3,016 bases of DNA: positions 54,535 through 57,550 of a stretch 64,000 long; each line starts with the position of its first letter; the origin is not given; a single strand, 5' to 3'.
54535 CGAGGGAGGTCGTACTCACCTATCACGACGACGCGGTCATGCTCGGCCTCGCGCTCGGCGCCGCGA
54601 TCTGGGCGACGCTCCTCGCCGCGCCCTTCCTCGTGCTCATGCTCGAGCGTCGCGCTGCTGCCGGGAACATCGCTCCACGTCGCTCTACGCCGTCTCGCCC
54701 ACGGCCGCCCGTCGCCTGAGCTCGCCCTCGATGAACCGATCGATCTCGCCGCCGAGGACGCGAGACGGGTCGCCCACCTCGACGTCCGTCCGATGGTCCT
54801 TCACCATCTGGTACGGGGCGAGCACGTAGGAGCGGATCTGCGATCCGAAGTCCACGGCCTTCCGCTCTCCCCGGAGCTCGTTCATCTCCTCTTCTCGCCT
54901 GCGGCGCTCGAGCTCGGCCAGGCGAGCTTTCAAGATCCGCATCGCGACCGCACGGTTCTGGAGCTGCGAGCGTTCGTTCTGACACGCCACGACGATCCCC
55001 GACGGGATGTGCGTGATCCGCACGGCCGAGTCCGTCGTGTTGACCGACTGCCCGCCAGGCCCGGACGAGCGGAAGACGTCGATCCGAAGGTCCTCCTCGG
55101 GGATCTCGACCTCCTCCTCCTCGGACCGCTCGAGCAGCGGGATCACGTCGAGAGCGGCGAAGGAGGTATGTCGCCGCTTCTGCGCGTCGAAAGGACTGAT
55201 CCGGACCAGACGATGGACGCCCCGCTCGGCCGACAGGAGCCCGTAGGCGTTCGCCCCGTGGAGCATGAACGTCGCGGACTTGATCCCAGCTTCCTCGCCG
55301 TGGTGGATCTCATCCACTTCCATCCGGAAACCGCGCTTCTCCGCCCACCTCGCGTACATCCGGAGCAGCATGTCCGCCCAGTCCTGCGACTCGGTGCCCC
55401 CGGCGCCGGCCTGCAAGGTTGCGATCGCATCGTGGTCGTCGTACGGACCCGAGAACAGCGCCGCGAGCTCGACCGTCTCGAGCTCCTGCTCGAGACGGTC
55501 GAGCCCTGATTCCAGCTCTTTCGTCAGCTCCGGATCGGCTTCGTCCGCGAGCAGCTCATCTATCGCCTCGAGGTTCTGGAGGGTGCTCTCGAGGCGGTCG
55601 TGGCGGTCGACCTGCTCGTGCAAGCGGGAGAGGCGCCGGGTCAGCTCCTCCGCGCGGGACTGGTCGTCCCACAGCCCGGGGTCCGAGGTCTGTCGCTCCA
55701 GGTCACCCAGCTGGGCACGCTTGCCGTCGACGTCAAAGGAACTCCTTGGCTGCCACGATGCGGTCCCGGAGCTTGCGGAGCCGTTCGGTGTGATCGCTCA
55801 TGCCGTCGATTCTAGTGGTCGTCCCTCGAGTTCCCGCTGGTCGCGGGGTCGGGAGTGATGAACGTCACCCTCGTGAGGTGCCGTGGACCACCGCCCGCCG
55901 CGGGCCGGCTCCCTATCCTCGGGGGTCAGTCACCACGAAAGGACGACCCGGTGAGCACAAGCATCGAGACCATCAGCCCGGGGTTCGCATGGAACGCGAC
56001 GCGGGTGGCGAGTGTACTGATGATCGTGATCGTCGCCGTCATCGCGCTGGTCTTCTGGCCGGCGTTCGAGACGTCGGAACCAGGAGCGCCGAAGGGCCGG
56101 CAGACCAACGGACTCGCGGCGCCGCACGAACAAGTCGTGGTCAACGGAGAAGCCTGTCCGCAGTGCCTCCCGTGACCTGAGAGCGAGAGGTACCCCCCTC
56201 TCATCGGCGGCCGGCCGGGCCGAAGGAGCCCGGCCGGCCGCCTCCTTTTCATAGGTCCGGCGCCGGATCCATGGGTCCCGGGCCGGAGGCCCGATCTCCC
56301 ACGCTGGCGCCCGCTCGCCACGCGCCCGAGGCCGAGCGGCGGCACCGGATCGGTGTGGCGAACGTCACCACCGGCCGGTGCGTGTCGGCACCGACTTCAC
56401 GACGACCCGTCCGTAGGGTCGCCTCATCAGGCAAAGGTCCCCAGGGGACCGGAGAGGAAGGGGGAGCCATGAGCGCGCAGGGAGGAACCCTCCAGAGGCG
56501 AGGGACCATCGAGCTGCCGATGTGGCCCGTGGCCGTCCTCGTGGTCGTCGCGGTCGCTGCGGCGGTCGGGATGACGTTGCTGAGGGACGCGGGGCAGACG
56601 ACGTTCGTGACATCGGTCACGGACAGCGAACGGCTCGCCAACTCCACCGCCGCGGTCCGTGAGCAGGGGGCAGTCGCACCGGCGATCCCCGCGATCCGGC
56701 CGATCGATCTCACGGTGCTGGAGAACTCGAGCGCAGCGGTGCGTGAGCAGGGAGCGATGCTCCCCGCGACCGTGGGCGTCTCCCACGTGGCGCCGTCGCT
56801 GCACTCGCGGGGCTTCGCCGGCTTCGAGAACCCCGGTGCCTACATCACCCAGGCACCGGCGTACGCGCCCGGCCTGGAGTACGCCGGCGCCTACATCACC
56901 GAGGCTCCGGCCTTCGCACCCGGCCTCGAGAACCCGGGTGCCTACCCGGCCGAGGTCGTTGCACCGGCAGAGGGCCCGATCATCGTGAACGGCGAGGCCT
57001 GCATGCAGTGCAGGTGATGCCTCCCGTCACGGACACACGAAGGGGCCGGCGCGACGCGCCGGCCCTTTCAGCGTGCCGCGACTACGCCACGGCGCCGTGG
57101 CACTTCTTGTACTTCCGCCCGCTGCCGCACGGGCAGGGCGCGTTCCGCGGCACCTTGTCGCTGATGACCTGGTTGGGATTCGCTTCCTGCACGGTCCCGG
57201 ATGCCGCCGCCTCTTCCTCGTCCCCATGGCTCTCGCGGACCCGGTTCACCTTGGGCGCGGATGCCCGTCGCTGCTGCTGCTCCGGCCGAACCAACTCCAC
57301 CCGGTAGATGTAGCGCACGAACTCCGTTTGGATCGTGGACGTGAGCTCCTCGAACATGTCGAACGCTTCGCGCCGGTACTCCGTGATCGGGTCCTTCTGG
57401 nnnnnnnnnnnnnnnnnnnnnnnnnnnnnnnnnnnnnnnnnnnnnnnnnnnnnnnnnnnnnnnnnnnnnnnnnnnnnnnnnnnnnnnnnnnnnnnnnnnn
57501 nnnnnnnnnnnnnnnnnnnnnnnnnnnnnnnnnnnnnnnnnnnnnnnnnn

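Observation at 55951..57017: Two adjacent small single-pass membrane proteins sharing an identical C-terminal (V/I)VNGEAC-x-QC motif; the longer one is built from tandem repeats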

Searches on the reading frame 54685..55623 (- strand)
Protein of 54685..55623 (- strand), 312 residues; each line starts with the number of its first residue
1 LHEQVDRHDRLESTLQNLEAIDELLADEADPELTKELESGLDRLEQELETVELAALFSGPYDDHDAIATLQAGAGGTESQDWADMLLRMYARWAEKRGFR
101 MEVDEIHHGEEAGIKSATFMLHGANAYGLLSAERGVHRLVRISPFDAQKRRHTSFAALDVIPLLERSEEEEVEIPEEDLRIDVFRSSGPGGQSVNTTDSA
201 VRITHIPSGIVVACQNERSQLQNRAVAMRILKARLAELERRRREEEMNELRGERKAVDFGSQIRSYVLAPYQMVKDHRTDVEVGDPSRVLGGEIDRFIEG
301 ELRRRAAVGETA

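Call 60: search_protein_families(library=pfam, proteins=[window:54685-55623:-], max_evalue=0.001)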
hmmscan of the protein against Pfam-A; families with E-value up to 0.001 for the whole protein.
window:54685-55623:- (312 aa): 2 families
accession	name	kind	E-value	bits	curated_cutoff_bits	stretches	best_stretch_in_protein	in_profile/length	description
PF03462.23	PCRF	-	1.4e-49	169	24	1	2-157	35-193/194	PCRF domain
PF00472.26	RF-1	-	3.2e-43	146.8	35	1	169-278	2-116/116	RF-1 domain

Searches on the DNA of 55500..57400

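Call 21: search_rna_families(source=window, start=55500, end=57400, threshold=evalue, max_evalue=1, show_alignments=3)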
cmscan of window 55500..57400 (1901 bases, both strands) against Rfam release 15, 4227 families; matches with E-value up to 1: 4.
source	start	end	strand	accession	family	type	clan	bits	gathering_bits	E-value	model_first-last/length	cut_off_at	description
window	57026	57082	-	RF04116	MIR9672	Gene; miRNA;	-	22.5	74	0.3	1-120/120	no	MIR9672 microRNA precursor family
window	57015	57078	-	RF01698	Chloroflexi-1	Gene; sRNA;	-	20.1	80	0.48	1-84/84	no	Chloroflexi-1 RNA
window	57032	57111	+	RF02871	ncS54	Gene; sRNA;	-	18.8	43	0.37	1-79/79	no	Burkholderia sRNA 54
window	56998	57069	+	RF02602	BASRCI414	Gene; sRNA;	-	16.1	270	0.49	1-229/229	no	Brucella sRNA CI414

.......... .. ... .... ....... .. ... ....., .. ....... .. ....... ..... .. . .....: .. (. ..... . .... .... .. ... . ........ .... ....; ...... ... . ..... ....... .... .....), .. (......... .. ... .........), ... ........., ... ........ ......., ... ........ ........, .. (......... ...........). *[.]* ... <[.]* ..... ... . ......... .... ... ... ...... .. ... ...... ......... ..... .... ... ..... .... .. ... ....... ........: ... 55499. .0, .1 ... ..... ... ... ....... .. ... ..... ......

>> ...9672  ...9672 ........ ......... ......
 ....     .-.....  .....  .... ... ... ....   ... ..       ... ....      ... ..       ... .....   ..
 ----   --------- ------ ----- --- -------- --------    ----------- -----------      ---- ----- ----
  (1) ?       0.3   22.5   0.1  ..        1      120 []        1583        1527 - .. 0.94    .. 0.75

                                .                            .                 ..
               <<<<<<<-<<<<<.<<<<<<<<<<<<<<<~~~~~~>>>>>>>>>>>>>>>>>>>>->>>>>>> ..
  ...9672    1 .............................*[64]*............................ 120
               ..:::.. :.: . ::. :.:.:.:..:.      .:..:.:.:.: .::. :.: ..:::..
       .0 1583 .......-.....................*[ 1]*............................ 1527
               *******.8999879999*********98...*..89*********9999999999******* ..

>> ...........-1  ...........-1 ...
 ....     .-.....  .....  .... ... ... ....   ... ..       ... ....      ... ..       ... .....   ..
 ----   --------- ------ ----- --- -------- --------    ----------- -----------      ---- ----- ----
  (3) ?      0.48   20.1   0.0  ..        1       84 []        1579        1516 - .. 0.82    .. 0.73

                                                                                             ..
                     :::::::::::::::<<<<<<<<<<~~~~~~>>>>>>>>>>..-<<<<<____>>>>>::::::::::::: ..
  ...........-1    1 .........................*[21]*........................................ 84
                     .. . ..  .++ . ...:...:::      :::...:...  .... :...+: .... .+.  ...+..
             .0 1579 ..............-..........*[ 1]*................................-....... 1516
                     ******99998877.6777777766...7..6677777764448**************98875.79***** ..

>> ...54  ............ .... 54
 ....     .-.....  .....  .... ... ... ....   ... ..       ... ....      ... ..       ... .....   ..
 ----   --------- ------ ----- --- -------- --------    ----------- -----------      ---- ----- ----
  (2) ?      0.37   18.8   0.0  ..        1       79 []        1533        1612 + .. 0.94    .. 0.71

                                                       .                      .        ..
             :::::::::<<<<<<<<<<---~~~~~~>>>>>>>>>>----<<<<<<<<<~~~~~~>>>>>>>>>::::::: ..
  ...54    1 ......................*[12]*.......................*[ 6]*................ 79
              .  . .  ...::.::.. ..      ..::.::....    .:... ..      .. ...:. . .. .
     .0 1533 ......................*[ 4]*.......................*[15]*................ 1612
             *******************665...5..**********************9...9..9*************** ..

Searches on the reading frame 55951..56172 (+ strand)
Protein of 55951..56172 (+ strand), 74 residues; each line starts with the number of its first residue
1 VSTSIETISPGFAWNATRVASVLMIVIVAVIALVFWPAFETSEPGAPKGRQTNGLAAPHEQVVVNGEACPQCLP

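Call 3: search_protein_families(library=pfam, proteins=[window:55951-56172:+], max_evalue=1)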
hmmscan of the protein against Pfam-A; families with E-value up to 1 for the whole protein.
window:55951-56172:+ (74 aa): 0 families

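Call 4: search_protein_families(library=ncbifam, proteins=[window:55951-56172:+], max_evalue=1)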
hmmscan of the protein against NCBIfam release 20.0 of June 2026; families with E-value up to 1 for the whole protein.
window:55951-56172:+ (74 aa): 1 family
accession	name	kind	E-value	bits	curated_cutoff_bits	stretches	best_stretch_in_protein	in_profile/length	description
NF042931.1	SAG1386_EF1546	equivalog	0.16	12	80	1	17-44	32-59/158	SAG1386/EF1546 family surface-associated protein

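Call 8: find_homologous_proteins(query=window:55951-56172:+, max_evalue=10)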
Query window:55951-56172:+ (74 aa): 73 proteins with E <= 10 among 73 candidates.
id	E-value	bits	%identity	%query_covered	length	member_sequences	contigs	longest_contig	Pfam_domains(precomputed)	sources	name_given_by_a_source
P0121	1.2e-39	151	96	100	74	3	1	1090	-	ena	-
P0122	5.1e-38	145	92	100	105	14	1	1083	-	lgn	-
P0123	2.6e-33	130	82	100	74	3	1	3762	-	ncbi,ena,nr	ncbi:MAG TPA: hypothetical protein VNP90_01710 [Actinomycetota bacterium]|nr:hypothetical protein [A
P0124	1.1e-32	129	80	100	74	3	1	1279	-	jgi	jgi:hypothetical protein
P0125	3.5e-32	127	80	100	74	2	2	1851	-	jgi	jgi:hypothetical protein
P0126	5.1e-32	126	77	100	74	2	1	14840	-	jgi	jgi:hypothetical protein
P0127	6.3e-32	126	80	100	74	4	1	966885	-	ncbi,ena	-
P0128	8.0e-32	126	82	100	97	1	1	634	-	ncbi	-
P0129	1.4e-31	125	78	100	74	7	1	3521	-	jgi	jgi:hypothetical protein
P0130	3.1e-31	124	78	100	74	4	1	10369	-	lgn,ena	-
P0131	3.3e-31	124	80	100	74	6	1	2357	-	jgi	jgi:hypothetical protein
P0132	3.6e-31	124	81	100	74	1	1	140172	-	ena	-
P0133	3.9e-31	124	77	100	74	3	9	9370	-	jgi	jgi:hypothetical protein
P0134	8.9e-31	122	80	100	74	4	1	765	-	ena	-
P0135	2.0e-30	121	76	100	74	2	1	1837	-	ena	-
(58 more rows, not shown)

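Call 14: find_related_loci(query=A1, collection=genome_contigs, flank=6000)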
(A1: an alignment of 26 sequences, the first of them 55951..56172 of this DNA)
Query A1 (74 aa) in genome_contigs; peptide patterns used: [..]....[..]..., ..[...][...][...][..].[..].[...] (x = any residue, [..] = any of these).
58 stretches matched a pattern; 19 encode a relative of the query (tblastn E <= 1e-3); 19 distinct loci.
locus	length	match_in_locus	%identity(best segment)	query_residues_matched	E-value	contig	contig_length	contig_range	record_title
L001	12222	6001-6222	78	1-74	3e-36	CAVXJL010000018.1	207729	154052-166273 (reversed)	MAG: uncultured Actinomycetota bacterium isolate MFD09206.bin.2.176 genome assembly, contig: contig_5379, whole genome s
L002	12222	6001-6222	78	1-74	1e-36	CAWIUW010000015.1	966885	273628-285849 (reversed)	MAG: uncultured Actinomycetota bacterium isolate MFD02840.bin.1.241 genome assembly, contig: contig_77277, whole genome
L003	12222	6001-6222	74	1-74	2e-34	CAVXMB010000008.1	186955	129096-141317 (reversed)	MAG: uncultured Actinomycetota bacterium isolate MFD09206.bin.2.162 genome assembly, contig: contig_30537, whole genome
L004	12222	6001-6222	73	1-74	5e-34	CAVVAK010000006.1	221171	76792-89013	MAG: uncultured Actinomycetota bacterium isolate MFD09206.bin.3.266 genome assembly, contig: contig_33224, whole genome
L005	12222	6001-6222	73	1-74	4e-34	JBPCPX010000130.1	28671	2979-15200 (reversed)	MAG: Actinomycetota bacterium isolate TH_ant_mag_193 S1Ck127_8796849_flag_0_multi_15.9995_len_28671, whole genome shotgu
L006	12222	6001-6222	73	1-74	3e-34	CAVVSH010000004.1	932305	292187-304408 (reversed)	MAG: uncultured Actinomycetota bacterium isolate MFD02840.bin.1.414 genome assembly, contig: contig_14375, whole genome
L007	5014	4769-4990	76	1-74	6e-33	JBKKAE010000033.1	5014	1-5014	MAG: Actinomycetota bacterium isolate swi_bin.288 S1Ck127_18611460_flag_1_multi_7.0559_len_5014, whole genome shotgun se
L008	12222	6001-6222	70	1-74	1e-30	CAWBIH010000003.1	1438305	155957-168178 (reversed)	MAG: uncultured Actinomycetota bacterium isolate MFD09212.bin.1.18 genome assembly, contig: contig_2175, whole genome sh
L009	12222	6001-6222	61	1-74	4e-30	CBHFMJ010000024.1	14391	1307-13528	MAG TPA_asm: uncultured bacterium isolate SRR16095330_metabat2_9 genome assembly, contig: ERZ27337130.82, whole genome s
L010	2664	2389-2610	62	1-74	4e-30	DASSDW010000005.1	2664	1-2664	MAG TPA_asm: Actinomycetota bacterium isolate SMAG_U961 k141_930103, whole genome shotgun sequence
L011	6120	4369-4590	59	1-74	5e-29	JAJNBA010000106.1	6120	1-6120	MAG: Actinomycetes bacterium isolate C_No_T20_A_bin.57 scaffold_11393, whole genome shotgun sequence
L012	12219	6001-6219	59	2-74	4e-28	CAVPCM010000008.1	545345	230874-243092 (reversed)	MAG: uncultured Actinomycetota bacterium isolate MFD00072.bin.1.11 genome assembly, contig: contig_6597, whole genome sh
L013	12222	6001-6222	61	1-74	5e-28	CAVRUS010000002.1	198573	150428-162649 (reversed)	MAG: uncultured Actinomycetota bacterium isolate MFD02840.bin.1.376 genome assembly, contig: contig_136779, whole genome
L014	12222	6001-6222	62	1-74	2e-27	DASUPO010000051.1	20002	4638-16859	MAG TPA_asm: Actinomycetota bacterium isolate SMAG_U1657 k141_881005, whole genome shotgun sequence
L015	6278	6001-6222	59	1-74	2e-26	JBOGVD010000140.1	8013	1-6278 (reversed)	MAG: Actinomycetota bacterium isolate M3-S_metawrap_bin.228 k127_2059529, whole genome shotgun sequence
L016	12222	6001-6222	57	1-74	1e-24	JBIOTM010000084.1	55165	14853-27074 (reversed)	MAG: Actinomycetota bacterium isolate MAG160 k127_2022098, whole genome shotgun sequence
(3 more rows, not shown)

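Call 24: search_protein_representatives(alignment_id=A3)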
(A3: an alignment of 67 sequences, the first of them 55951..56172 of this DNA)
Query: 67 sequences, 74 profile positions. Proteins with E-value up to 0.001 (for the whole library): 11; up to 1e-10: 6; up to 1e-30: 2. The best 11 are listed.
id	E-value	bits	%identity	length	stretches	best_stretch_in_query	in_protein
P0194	1.2e-42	159.7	-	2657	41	24-57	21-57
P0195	3.3e-31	123.0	-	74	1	1-74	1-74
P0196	2.1e-30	120.4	-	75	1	1-74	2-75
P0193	4.5e-26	106.6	-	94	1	1-59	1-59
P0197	2.0e-22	94.9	-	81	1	7-74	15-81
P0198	2.2e-18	81.9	-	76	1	1-52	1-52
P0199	8.1e-09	51.3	-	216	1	1-32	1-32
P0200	8.8e-07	44.8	-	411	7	31-45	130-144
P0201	9.4e-06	41.5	-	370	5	17-53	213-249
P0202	4.9e-04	36.0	-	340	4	10-22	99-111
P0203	8.3e-04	35.3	-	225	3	5-37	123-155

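Call 25: predict_structure(alignment_id=A3)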
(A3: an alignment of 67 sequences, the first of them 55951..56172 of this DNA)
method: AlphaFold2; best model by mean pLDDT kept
length: 74 residues; sequences in the alignment: 67
mean_pLDDT: 63.6   pTM: 0.34
mean pLDDT of the five models: 63.6, 63.5, 63.1, 62.1, 61.6
residues with pLDDT >= 90: 10; 70-90: 11; 50-70: 38; < 50: 15
segments of 3 or more residues with pLDDT < 50: 44-54
pLDDT, mean of each block of 10 residues (from residue 1): 52 71 93 76 48 49 60 56
secondary structure, 60 per line:
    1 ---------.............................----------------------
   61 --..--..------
elements in order: H10-38

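Call 31: search_solved_structures(query=A3, max_evalue=10)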
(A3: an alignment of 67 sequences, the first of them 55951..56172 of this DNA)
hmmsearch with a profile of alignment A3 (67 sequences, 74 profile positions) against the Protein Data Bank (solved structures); distinct sequences matched with E-value up to 10: 4.
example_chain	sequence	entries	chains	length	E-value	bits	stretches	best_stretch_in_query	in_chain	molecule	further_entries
8eqm_X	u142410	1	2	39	0.83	12.8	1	19-36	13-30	Photosystem II reaction center X protein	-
6c6l_O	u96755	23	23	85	0.87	12.7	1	8-41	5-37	V-type proton ATPase subunit f | Putative protein YPR170W-B | Uncharacterized protein YPR170W-B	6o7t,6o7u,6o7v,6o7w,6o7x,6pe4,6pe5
9k0x_I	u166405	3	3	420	1.4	12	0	7-36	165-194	P2Y purinoceptor 2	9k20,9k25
8ja7_A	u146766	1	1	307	1.7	11.8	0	19-40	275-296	Trehalose transport system permease protein SugA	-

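Call 58: search_protein_families(library=padloc, proteins=[window:55951-56172:+], max_evalue=1)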
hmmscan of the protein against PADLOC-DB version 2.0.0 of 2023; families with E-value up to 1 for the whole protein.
window:55951-56172:+ (74 aa): 0 families

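Call 59: search_protein_families(library=phrogs, proteins=[window:55951-56172:+], max_evalue=1)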
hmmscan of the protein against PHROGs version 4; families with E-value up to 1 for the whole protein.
window:55951-56172:+ (74 aa): 0 families

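Call 60: search_protein_families(library=pfam, proteins=[L016:7167-8693:-, L016:6657-7139:-], max_evalue=0.001)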
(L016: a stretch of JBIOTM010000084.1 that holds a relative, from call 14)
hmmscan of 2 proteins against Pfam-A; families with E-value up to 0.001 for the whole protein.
L016:7167-8693:- (508 aa): 2 families
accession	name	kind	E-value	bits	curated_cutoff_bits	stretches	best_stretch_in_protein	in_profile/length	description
PF05593.20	RHS_repeat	-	9.3e-09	35.9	22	0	34-66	2-33/38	RHS Repeat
PF15526.11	Ntox21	-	0.00037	21.2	25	1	448-504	1-58/71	Novel toxin 21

L016:6657-7139:- (160 aa): 0 families
